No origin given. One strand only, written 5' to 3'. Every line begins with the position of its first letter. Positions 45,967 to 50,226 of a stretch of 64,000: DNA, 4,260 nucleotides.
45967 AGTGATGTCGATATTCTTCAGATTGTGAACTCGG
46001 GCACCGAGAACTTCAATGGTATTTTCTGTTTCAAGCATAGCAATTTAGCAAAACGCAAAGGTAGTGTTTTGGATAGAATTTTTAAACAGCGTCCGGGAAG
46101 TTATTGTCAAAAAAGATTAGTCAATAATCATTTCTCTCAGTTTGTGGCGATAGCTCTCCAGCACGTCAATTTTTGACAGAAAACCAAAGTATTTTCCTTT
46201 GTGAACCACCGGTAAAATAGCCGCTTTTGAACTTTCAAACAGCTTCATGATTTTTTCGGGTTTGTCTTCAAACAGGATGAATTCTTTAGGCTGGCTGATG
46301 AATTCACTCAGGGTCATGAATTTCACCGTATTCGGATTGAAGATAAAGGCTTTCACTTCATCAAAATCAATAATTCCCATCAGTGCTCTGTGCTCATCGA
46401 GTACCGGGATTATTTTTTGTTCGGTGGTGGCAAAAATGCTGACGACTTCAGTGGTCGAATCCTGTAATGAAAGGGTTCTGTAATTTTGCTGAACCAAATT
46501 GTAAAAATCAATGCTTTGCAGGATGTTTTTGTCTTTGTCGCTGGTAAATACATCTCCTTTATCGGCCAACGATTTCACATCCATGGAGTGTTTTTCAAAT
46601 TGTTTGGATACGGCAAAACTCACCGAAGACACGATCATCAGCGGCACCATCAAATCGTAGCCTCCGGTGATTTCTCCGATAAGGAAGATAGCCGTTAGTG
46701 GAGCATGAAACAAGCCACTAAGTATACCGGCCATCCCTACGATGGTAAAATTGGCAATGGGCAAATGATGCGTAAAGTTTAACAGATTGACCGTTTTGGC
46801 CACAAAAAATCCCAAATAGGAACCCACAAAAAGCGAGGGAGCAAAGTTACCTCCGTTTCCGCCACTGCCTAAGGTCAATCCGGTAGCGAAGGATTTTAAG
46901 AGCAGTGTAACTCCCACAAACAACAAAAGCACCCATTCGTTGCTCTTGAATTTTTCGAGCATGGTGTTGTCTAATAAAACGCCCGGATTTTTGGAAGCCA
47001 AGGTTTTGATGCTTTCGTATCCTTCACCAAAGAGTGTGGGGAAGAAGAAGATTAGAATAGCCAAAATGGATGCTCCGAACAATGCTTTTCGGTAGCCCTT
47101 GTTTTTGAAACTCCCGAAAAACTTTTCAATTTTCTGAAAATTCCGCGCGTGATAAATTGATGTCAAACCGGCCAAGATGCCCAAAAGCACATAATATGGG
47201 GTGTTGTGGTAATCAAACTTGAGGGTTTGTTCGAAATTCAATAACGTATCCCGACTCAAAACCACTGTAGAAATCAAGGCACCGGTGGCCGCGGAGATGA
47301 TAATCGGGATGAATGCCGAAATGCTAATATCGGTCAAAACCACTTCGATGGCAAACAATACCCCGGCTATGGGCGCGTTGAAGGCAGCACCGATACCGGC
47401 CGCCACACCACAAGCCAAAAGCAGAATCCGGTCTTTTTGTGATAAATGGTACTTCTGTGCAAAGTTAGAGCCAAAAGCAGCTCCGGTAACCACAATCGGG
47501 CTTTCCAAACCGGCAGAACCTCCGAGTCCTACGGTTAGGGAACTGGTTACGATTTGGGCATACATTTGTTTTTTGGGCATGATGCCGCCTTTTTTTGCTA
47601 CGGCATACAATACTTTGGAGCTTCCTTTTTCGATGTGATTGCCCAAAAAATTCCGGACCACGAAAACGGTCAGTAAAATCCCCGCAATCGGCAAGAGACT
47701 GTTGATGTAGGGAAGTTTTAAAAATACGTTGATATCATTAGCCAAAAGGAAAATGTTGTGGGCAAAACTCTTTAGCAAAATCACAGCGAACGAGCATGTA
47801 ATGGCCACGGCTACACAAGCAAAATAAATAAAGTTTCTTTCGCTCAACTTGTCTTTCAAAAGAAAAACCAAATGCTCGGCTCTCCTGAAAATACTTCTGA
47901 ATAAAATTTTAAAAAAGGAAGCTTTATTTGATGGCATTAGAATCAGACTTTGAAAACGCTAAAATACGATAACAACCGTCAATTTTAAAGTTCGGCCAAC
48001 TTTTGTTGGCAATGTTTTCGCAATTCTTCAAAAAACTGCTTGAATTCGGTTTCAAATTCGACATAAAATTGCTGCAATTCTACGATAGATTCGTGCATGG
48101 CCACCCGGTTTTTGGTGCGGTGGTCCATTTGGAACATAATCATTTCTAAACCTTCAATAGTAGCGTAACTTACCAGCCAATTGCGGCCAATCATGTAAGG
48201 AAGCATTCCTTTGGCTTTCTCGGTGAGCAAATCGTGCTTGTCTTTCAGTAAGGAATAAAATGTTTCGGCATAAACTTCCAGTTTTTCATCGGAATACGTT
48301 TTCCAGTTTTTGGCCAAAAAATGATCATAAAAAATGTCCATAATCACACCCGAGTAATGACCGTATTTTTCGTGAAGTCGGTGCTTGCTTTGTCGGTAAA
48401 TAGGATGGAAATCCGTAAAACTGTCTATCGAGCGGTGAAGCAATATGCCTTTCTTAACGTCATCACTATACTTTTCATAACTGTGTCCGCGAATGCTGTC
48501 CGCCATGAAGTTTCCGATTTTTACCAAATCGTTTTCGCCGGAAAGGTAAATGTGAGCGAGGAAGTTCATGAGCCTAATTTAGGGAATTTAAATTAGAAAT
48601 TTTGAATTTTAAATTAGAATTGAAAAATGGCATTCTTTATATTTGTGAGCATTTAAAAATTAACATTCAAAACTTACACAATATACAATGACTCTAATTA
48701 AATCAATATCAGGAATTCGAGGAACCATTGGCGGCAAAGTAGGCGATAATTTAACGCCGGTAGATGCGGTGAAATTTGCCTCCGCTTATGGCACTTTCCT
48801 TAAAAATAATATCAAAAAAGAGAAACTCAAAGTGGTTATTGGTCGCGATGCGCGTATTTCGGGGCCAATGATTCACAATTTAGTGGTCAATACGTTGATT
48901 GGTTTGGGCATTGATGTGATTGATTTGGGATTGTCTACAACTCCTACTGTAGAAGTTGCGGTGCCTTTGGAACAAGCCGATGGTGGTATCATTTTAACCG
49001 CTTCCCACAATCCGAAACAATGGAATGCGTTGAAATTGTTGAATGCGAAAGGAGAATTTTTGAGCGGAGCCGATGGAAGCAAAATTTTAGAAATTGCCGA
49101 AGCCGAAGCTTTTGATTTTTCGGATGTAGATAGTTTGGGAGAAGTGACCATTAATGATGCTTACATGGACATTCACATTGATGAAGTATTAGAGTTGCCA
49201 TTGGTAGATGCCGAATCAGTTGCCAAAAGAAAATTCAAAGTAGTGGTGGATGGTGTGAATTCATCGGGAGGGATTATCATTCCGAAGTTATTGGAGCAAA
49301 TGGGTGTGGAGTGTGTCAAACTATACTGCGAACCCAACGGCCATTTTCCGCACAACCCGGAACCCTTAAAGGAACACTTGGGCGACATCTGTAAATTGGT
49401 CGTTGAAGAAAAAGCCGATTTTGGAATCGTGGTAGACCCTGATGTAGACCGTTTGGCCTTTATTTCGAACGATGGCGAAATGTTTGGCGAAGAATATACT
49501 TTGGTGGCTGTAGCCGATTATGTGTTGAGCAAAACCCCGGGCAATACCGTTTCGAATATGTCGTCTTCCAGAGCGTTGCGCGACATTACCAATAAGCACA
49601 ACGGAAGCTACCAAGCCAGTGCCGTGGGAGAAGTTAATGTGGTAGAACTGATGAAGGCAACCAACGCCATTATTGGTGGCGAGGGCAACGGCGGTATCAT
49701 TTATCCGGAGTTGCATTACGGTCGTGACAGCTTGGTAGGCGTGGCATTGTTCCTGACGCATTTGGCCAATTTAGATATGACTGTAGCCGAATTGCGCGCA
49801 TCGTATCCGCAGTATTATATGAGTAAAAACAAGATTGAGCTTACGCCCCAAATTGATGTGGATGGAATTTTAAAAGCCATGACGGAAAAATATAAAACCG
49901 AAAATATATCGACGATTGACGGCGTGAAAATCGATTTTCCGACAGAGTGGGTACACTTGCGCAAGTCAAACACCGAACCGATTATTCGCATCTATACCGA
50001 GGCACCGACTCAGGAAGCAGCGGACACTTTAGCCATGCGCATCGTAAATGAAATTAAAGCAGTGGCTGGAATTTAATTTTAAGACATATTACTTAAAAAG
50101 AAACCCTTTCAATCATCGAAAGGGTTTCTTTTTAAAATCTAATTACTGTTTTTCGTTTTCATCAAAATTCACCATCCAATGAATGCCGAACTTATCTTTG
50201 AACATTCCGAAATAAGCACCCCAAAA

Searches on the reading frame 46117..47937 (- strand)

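Call 68: search_protein_families(library=pfam, proteins=[window:46117-47937:-], max_evalue=0.001)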
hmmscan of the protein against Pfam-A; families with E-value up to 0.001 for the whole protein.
window:46117-47937:- (606 aa): 2 families
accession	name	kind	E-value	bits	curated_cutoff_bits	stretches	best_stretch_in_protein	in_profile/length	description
PF00654.25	Voltage_CLC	-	5.1e-82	276.2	24.8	1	87-444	2-345/346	Voltage gated chloride channel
PF00571.33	CBS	-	8e-05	23.3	24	0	557-595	15-54/57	CBS domain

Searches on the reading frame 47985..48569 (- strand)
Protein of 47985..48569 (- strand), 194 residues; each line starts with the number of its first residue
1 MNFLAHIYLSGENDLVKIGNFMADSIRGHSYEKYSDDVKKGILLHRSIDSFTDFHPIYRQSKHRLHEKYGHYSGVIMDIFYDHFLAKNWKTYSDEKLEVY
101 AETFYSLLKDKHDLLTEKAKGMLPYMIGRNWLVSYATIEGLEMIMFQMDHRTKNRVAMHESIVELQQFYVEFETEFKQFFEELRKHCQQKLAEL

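Call 68: search_protein_families(library=pfam, proteins=[window:47985-48569:-], max_evalue=0.001)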
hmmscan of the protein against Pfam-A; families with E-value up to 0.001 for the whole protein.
window:47985-48569:- (194 aa): 1 family
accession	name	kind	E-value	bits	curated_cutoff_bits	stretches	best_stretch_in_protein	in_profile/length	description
PF04336.18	ACP_PD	-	8.2e-70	235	27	1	1-183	1-183/183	Acyl carrier protein phosphodiesterase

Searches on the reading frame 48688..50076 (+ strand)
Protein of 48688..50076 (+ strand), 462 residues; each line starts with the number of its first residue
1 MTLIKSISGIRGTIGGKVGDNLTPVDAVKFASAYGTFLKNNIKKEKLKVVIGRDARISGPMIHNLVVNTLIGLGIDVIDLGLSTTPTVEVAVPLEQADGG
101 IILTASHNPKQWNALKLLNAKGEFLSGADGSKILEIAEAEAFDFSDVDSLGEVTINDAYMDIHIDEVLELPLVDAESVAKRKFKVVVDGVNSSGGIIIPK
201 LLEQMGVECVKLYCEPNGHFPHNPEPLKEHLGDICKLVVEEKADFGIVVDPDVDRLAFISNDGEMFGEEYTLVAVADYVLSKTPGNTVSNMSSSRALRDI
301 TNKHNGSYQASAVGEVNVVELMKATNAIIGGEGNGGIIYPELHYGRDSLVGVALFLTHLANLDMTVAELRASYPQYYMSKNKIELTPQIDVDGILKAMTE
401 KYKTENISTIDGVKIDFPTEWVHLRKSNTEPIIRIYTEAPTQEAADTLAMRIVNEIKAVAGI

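Call 68: search_protein_families(library=pfam, proteins=[window:48688-50076:+], max_evalue=0.001)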
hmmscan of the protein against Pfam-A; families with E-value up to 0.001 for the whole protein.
window:48688-50076:+ (462 aa): 4 families
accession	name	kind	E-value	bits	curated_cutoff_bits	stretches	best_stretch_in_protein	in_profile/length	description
PF02878.22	PGM_PMM_I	-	4.6e-31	107.8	22.5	1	8-142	7-136/138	Phosphoglucomutase/phosphomannomutase, alpha/beta/alpha domain I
PF02879.22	PGM_PMM_II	-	2.8e-25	89.3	29.3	1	173-263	11-103/103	Phosphoglucomutase/phosphomannomutase, alpha/beta/alpha domain II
PF02880.22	PGM_PMM_III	-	4e-19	69.3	20.7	1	270-376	4-115/115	Phosphoglucomutase/phosphomannomutase, alpha/beta/alpha domain III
PF00408.26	PGM_PMM_IV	-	2.4e-10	40.8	23.1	1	397-454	21-67/68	Phosphoglucomutase/phosphomannomutase, C-terminal domain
